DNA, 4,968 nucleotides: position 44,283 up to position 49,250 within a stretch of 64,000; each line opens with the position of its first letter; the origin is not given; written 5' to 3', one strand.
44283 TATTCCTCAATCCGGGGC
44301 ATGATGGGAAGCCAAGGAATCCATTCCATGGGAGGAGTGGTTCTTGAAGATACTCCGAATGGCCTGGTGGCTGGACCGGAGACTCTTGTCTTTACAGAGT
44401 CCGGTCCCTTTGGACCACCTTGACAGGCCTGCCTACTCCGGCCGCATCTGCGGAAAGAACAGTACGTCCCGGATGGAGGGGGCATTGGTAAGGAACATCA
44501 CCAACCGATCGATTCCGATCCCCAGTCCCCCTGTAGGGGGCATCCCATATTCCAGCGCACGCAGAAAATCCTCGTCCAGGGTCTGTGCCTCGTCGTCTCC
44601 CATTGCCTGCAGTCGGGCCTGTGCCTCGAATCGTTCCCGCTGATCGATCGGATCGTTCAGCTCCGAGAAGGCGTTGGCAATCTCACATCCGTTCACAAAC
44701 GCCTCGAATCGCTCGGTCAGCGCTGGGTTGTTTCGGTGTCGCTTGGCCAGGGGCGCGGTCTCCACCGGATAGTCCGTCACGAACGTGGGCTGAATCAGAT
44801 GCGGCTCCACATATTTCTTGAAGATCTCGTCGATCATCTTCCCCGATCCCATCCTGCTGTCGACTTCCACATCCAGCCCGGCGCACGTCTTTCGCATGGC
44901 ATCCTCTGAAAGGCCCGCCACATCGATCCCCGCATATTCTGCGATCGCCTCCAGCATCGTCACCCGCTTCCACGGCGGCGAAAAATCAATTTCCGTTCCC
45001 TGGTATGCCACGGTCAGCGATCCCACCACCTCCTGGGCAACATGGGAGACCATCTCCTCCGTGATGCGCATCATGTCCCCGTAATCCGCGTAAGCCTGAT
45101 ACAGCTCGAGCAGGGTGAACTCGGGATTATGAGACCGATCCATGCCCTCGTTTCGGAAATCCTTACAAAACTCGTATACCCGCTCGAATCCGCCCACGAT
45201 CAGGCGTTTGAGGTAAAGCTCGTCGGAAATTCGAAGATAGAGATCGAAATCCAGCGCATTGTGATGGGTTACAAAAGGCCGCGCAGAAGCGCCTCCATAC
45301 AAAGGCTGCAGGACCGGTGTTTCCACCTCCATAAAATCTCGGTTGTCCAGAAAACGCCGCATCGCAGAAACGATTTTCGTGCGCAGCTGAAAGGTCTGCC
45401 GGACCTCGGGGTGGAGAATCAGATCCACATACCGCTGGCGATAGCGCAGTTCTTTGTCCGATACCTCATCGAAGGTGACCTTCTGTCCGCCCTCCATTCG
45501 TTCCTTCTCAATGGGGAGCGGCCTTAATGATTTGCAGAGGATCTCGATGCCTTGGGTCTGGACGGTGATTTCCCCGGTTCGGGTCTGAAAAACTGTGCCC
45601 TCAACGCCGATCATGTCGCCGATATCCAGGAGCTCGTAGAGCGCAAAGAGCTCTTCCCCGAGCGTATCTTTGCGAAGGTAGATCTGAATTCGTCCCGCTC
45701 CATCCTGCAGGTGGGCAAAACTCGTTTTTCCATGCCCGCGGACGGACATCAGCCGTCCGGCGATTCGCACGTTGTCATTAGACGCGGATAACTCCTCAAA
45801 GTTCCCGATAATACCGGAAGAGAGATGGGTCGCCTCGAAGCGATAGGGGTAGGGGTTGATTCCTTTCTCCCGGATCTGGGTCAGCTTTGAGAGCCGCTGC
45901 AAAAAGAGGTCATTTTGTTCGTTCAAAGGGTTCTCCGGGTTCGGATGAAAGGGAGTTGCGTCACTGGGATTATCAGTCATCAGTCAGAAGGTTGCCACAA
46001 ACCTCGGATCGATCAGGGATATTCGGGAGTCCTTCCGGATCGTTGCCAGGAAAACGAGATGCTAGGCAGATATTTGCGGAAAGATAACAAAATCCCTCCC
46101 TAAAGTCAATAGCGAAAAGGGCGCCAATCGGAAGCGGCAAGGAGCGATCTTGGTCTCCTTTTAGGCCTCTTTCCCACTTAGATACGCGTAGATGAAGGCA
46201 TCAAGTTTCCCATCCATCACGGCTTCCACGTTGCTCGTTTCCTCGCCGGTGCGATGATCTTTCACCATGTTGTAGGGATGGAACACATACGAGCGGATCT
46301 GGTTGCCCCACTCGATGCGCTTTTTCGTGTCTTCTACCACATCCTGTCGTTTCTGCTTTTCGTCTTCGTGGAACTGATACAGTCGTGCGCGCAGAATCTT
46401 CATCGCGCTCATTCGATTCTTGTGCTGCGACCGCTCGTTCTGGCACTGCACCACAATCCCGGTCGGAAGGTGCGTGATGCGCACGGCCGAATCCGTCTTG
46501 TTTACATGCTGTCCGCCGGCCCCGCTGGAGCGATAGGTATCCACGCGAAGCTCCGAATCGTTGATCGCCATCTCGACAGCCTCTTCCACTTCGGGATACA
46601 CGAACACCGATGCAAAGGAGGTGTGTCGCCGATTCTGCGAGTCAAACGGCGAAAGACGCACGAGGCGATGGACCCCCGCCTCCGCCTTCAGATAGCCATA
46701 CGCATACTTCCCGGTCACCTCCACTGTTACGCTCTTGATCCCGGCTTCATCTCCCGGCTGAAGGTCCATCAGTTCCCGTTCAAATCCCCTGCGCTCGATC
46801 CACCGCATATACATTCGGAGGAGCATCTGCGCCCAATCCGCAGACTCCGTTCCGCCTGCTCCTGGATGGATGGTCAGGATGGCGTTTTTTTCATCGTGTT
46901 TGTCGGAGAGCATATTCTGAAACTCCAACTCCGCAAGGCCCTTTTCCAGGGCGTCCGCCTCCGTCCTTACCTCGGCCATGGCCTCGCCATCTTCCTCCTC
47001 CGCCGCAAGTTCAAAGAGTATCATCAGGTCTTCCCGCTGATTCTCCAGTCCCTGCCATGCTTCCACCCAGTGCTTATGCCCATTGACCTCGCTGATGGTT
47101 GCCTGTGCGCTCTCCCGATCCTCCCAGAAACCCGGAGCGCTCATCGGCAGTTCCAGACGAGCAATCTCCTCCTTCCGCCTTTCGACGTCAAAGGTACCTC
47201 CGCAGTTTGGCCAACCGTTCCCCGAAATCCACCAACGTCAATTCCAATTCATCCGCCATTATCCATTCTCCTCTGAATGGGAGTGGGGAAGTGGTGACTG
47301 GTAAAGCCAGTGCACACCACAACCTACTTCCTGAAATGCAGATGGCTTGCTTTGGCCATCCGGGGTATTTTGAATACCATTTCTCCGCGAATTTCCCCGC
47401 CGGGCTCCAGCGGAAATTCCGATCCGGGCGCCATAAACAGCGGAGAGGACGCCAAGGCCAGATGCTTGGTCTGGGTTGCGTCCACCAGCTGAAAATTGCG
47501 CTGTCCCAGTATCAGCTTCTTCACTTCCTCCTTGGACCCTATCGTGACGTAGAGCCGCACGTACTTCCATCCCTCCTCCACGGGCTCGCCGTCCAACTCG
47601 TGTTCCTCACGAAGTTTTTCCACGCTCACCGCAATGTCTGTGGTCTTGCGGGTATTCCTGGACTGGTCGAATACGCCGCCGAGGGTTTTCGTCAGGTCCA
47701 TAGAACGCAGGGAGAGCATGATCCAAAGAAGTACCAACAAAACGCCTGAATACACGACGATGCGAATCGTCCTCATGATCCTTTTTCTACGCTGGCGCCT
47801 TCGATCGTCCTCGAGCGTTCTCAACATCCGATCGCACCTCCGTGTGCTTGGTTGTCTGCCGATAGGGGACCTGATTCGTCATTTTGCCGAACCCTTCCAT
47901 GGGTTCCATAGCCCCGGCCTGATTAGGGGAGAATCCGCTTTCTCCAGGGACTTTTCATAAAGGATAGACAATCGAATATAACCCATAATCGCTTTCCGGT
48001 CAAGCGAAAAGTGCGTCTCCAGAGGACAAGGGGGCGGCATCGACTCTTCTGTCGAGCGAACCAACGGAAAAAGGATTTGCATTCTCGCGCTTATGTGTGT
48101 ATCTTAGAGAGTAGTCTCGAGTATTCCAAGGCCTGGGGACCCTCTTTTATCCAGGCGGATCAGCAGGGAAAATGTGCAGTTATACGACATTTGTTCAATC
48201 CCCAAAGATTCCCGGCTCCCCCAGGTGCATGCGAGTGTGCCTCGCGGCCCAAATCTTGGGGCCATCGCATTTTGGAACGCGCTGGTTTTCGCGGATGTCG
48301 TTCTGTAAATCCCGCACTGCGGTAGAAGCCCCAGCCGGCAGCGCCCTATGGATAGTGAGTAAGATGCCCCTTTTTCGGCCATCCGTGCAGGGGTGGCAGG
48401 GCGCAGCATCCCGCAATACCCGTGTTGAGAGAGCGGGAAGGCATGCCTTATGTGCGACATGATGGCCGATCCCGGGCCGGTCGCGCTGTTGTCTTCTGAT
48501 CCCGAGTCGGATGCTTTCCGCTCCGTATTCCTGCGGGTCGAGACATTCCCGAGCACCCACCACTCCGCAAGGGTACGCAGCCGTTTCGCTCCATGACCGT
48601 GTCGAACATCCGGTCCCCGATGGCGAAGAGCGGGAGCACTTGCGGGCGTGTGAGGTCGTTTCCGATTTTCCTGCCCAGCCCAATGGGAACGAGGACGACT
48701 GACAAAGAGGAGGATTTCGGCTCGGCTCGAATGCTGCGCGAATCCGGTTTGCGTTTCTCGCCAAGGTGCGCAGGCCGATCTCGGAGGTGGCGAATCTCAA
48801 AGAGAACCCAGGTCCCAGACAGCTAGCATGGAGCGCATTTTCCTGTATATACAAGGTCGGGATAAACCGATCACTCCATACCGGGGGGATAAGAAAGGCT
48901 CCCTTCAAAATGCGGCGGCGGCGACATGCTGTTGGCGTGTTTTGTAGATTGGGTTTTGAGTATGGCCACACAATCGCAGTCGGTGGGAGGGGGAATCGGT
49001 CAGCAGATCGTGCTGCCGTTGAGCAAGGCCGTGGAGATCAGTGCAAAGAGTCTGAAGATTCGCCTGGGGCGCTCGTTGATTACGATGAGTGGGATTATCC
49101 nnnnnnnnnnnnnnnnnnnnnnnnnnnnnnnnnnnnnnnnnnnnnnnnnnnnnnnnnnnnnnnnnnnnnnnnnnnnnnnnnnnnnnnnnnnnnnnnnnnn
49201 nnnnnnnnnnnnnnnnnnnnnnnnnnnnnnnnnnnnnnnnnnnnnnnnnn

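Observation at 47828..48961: A 1.1 kb non-coding region at a perfect gene-strand switch: candidate replication origin and/or unannotated ncRNA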

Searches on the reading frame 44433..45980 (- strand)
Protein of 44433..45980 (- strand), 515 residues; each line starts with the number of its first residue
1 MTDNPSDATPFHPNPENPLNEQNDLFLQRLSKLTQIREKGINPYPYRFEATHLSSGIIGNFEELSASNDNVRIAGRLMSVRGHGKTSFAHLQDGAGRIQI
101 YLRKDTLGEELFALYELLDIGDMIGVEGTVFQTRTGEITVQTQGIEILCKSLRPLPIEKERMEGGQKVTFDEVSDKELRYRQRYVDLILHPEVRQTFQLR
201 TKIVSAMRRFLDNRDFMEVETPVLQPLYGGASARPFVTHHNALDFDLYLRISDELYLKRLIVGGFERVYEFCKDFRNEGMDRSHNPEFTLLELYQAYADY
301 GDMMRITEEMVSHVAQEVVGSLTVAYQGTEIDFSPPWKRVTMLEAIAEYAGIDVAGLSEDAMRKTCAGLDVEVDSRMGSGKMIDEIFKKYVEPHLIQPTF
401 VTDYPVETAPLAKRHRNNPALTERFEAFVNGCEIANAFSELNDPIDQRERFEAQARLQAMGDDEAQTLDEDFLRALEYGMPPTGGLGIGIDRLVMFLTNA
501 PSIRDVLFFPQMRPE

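Call 7: search_protein_families(library=pfam, proteins=[window:44433-45980:-], max_evalue=0.01)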
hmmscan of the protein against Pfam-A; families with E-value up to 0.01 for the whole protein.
window:44433-45980:- (515 aa): 3 families
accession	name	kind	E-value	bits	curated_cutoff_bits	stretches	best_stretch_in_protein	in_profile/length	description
PF00152.25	tRNA-synt_2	-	1.1e-96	324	25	1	175-512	1-307/308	tRNA synthetases class II (D, K and N)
PF01336.31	tRNA_anti-codon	-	2.6e-17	62.9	27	1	71-148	1-75/75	OB-fold nucleic acid binding domain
PF01409.25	tRNA-synt_2d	-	0.0052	16.7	19.8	0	482-506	211-235/246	tRNA synthetases class II core domain (F)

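Call 16: find_encoding_contigs(protein=window:44433-45980:-, flank=10000, max_places=10)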
Protein window:44433-45980:- (515 aa): no gene with exactly this product is on record in the collection.

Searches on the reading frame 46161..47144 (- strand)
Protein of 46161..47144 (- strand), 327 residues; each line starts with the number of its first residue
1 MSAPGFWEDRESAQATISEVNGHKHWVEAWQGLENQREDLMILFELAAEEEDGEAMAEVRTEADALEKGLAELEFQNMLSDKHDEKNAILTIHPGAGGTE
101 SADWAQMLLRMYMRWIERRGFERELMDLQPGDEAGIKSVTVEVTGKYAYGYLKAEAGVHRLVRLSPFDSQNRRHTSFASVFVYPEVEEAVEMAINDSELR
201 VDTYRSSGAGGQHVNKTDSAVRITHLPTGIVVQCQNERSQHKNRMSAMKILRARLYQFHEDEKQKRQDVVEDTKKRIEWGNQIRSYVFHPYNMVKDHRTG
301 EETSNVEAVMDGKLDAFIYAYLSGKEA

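Call 7: search_protein_families(library=pfam, proteins=[window:46161-47144:-], max_evalue=0.01)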
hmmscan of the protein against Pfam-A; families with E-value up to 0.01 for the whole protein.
window:46161-47144:- (327 aa): 3 families
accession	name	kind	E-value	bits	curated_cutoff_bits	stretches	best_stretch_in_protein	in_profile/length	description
PF03462.23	PCRF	-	7.1e-58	196.1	24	1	1-180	12-194/194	PCRF domain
PF00472.26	RF-1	-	2.7e-46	156.7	35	1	189-298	2-116/116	RF-1 domain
PF02815.25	MIR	-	0.0044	17.4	25.6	1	170-243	94-162/185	MIR domain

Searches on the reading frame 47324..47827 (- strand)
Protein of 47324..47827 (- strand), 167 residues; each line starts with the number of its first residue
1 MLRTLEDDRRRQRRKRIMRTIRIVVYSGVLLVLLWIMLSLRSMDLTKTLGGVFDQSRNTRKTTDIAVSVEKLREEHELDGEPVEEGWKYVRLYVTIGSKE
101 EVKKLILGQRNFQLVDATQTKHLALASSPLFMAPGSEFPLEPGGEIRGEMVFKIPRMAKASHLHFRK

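Call 7: search_protein_families(library=pfam, proteins=[window:47324-47827:-], max_evalue=0.01)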
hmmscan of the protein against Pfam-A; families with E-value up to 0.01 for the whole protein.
window:47324-47827:- (167 aa): 0 families

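Call 15: find_encoding_contigs(protein=window:47324-47827:-, flank=10000, max_places=10)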
Protein window:47324-47827:- (167 aa): no gene with exactly this product is on record in the collection.

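Call 18: find_related_loci(query=window:47324-47827:-, collection=genome_contigs, flank=10000)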
Query window:47324-47827:- (167 aa) in genome_contigs; peptide patterns used: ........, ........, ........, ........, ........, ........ (x = any residue, [..] = any of these).
131 stretches matched a pattern, but none encodes a relative of the query by tblastn (E <= 1e-3).
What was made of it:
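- Tried and rejected: the 167-aa protein found no relatives in genome_contigs (call 18);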

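Call 19: find_homologous_proteins(query=window:47324-47827:-)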
Query window:47324-47827:- (167 aa): 6 proteins with E <= 0.001 among 45 candidates.
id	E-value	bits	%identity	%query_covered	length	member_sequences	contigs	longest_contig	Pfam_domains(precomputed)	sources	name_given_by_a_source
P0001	1.9e-91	322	100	90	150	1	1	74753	-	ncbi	ncbi:MAG: hypothetical protein V1800_14520 [Candidatus Latescibacterota bacterium]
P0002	3.3e-55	205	61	100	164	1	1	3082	-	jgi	jgi:flagellar basal body-associated protein FliL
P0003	7.3e-53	197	60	100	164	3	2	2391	-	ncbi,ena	-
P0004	1.4e-52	196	57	100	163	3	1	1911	-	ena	-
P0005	4.1e-51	191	58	100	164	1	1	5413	-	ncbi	-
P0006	7.2e-50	187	57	100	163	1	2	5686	PF11611.14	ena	-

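Call 20: find_encoding_contigs(protein=P0001, flank=10000, max_places=5)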
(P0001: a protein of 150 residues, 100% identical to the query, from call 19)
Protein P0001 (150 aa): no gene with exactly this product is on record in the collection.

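Call 21: find_encoding_contigs(protein=P0006, flank=10000, max_places=5)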
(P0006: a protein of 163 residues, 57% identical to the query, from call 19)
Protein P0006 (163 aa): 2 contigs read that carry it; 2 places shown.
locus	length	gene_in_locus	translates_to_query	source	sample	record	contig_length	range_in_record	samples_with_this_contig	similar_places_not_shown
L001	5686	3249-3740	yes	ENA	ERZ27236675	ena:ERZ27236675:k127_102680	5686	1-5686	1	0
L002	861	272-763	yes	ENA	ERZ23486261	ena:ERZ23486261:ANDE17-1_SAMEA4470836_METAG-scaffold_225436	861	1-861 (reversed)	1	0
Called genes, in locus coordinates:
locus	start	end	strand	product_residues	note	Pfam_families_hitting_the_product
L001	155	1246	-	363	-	PF14486:DUF4432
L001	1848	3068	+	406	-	PF04015:DUF362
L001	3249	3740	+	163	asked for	PF11611:DUF4352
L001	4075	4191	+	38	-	-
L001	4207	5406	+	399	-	PF20539:DUF6754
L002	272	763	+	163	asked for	PF11611:DUF4352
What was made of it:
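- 47324..47827 (-): DUF4352-like small membrane protein gene (167 aa). It is the first gene of the minus-strand operon, followed by prfB and lysS. Five homologues at 57-61% identity cover the full length, and one of them carries PF11611 (calls 19, 21).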

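Call 22: find_encoding_contigs(protein=P0005, flank=10000, max_places=5)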
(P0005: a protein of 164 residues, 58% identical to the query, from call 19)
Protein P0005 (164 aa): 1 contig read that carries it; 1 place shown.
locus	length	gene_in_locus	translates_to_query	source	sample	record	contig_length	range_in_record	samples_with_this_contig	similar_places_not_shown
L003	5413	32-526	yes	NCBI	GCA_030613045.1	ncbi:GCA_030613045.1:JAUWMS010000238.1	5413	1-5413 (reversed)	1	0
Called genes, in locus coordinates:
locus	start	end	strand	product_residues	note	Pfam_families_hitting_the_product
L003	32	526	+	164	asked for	-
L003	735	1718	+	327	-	PF03462:PCRF, PF00472:RF-1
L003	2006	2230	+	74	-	-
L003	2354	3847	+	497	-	PF01336:tRNA_anti-codon, PF00152:tRNA-synt_2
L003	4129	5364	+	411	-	PF12704:MacB_PCD, PF02687:FtsX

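Call 23: find_encoding_contigs(protein=P0002, flank=10000, max_places=5)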
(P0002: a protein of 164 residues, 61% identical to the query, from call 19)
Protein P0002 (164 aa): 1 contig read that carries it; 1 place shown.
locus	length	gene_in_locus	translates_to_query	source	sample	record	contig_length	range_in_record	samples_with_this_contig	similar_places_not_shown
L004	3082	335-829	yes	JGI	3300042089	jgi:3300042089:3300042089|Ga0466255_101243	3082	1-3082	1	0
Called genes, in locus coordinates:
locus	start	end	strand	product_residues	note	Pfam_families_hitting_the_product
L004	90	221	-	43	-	-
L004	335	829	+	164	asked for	-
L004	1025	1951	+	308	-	PF03462:PCRF, PF00472:RF-1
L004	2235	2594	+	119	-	-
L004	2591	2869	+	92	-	-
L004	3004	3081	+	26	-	?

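Call 24: find_encoding_contigs(protein=P0003, flank=10000, max_places=5)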
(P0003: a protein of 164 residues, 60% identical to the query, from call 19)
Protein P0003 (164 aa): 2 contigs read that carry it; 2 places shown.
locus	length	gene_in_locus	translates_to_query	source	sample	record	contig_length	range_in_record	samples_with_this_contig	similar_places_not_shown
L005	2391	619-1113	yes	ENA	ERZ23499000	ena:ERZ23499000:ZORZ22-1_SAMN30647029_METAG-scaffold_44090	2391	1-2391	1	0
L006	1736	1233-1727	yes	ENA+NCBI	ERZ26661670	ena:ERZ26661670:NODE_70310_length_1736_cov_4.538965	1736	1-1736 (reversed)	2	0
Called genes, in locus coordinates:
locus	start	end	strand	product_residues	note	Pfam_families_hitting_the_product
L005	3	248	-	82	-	?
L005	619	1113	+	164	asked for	-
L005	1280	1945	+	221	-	PF03462:PCRF, PF00472:RF-1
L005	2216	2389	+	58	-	?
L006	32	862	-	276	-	PF02498:Bro-N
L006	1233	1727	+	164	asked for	-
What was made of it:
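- In L005 and L006 the same promoter faces a Bro-N gene about 370 nt away (call 24).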

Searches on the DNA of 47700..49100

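Call 8: search_rna_families(source=window, start=47700, end=49100, threshold=evalue, max_evalue=10)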
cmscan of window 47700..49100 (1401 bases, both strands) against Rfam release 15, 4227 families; matches with E-value up to 10: 2.
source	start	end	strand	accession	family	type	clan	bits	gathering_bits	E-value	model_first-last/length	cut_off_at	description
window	48466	48511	-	RF03169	c-di-GMP-II-GAG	Cis-reg; riboswitch;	CL00127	17.5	40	3.3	1-86/86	no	c-di-GMP-II-GAG riboswitch aptamer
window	48838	48867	+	RF01370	CRISPR-DR57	Gene; CRISPR;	-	15.8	39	4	1-37/37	no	CRISPR RNA direct repeat element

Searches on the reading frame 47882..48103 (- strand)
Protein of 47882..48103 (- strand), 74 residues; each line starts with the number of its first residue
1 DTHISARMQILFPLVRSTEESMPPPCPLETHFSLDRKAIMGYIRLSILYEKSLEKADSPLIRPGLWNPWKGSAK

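Call 31: search_protein_families(library=pfam, max_evalue=10, proteins=[window:47882-48103:-])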
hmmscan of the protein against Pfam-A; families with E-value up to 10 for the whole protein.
seq(74 aa): 0 families
